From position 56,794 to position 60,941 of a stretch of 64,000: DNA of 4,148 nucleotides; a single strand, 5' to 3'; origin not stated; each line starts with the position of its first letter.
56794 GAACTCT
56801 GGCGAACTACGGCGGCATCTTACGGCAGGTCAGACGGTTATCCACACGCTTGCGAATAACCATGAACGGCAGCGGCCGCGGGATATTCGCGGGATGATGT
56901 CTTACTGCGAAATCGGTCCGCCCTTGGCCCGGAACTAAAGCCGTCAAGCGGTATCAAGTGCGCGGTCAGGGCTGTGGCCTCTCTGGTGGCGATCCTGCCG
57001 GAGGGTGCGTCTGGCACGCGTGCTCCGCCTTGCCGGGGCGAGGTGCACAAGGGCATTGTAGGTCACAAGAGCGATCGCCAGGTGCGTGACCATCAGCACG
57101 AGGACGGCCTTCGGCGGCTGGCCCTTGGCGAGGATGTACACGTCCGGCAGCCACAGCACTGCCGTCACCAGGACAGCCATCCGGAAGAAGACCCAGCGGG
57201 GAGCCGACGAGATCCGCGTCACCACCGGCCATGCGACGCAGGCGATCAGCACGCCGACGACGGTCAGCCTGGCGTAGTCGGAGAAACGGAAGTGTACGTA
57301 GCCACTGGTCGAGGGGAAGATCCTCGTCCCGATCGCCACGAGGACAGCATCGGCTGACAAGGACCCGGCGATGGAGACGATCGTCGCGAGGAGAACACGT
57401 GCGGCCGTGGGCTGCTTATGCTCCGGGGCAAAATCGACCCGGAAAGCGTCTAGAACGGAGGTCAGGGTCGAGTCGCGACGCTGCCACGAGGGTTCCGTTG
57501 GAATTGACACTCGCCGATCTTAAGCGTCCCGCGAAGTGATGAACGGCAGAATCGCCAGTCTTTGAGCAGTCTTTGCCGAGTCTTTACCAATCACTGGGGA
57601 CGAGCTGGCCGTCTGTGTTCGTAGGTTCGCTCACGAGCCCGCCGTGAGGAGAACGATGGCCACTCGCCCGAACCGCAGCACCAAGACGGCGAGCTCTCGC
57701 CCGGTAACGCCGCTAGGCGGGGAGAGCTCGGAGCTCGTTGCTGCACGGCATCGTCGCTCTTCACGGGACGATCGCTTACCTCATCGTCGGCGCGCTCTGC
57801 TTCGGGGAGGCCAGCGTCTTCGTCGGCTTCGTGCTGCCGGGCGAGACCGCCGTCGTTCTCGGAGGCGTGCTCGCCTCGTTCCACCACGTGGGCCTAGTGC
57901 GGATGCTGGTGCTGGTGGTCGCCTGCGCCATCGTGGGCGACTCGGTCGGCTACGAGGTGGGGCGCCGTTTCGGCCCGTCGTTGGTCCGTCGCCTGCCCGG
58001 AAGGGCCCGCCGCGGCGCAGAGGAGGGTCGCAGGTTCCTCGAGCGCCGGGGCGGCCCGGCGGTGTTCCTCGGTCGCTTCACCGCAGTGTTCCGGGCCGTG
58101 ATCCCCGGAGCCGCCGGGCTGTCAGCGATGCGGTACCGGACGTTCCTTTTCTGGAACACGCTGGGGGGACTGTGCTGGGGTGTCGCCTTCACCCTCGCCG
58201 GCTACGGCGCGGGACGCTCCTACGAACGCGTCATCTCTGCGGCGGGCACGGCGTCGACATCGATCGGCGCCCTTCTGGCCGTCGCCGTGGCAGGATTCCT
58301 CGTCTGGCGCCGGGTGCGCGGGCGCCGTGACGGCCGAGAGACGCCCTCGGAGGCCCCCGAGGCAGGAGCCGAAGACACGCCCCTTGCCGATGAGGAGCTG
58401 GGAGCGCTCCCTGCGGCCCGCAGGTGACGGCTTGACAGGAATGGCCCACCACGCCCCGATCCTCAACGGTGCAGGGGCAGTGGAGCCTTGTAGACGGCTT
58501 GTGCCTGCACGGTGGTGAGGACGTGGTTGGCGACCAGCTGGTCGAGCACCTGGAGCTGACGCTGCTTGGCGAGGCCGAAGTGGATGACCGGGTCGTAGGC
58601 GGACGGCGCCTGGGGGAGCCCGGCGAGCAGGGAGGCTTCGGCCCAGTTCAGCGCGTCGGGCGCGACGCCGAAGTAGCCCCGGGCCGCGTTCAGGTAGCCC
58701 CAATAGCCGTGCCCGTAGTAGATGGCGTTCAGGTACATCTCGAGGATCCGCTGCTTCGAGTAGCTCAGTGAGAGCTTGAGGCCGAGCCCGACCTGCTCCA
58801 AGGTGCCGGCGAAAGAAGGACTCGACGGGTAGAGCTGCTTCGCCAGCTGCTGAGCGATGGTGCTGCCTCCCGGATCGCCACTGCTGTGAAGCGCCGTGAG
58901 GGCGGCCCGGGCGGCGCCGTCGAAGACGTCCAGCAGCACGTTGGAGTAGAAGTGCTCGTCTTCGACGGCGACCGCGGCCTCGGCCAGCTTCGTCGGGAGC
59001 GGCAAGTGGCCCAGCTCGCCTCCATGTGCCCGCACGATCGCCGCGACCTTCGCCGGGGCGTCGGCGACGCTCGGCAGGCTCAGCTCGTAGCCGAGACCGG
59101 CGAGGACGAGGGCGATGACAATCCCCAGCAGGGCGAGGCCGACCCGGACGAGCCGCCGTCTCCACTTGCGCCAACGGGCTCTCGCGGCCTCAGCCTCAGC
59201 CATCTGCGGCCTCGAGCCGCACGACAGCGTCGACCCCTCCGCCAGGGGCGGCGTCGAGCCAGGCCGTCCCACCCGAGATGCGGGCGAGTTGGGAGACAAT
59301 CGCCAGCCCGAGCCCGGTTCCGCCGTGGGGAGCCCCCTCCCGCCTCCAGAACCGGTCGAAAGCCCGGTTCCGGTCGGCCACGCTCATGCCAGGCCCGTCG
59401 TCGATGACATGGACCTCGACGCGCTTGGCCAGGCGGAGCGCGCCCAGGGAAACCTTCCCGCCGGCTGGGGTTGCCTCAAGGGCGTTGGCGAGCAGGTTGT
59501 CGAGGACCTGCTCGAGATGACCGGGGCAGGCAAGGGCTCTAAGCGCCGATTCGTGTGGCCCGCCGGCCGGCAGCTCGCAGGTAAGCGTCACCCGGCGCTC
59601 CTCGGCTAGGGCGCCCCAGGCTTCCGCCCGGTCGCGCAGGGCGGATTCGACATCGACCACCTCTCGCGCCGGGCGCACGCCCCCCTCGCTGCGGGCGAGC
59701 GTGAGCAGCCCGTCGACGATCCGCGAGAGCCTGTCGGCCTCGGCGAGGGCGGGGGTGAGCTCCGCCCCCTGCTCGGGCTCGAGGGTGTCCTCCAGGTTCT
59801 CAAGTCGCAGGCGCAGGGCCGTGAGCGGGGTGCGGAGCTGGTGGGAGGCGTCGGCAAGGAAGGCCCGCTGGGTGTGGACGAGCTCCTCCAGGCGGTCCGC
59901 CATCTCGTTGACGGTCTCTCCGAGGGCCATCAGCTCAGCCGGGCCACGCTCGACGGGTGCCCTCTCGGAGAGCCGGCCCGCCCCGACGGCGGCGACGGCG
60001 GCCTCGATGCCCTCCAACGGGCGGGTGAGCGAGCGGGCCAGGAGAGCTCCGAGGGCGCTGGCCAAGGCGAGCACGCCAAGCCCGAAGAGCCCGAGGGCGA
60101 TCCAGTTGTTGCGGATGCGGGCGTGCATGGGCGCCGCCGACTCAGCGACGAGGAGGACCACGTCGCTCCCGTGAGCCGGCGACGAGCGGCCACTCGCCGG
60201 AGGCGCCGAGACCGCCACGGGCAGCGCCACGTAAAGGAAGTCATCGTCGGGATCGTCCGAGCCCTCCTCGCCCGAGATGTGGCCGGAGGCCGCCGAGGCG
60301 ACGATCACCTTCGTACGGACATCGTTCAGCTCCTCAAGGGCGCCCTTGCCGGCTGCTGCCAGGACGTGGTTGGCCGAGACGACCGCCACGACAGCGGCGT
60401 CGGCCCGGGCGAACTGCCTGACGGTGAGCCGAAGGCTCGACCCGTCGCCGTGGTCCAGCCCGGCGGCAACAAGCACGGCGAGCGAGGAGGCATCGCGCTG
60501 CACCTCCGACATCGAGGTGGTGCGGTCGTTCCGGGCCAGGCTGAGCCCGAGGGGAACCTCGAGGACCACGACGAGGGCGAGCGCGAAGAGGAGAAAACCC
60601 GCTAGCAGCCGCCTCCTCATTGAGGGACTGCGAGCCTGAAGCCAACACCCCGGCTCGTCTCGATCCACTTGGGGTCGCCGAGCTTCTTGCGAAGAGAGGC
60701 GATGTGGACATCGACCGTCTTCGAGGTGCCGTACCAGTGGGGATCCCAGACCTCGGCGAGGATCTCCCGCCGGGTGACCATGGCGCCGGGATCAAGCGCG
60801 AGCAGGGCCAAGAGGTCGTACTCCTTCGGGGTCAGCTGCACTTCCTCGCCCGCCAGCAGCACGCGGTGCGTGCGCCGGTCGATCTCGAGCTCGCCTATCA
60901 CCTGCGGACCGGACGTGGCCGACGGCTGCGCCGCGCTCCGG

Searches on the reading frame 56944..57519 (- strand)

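Call 12: search_protein_families(library=pfam, proteins=[window:56944-57519:-], max_evalue=0.001)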
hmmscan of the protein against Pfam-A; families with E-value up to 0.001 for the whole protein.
window:56944-57519:- (191 aa): 1 family
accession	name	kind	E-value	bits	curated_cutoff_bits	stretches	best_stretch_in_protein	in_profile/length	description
PF19545.4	DUF6069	-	1.7e-06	28.6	27.2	1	37-157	5-123/129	Family of unknown function (DUF6069)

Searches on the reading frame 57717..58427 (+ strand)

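Call 12: search_protein_families(library=pfam, proteins=[window:57717-58427:+], max_evalue=0.001)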
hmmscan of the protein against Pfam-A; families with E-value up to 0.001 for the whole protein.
window:57717-58427:+ (236 aa): 1 family
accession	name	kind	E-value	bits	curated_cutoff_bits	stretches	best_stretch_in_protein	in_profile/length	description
PF09335.16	VTT_dom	-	1.2e-19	71.4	33.9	1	40-163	1-122/123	VTT domain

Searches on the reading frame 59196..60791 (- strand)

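Call 80: search_protein_families(library=pfam, proteins=[window:59196-60791:-], max_evalue=0.00001)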
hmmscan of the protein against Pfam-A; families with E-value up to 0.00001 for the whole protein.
window:59196-60791:- (531 aa): 3 families
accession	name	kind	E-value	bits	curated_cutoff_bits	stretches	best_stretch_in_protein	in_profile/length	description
PF02518.31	HATPase_c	-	9.9e-22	77.9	26.4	1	425-528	5-109/111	Histidine kinase-, DNA gyrase B-, and HSP90-like ATPase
PF00512.31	HisKA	-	3.4e-16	59.5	26.9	1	308-371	2-66/66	His Kinase A (phospho-acceptor) domain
PF00672.30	HAMP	-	3.2e-12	47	25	1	250-303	1-53/53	HAMP domain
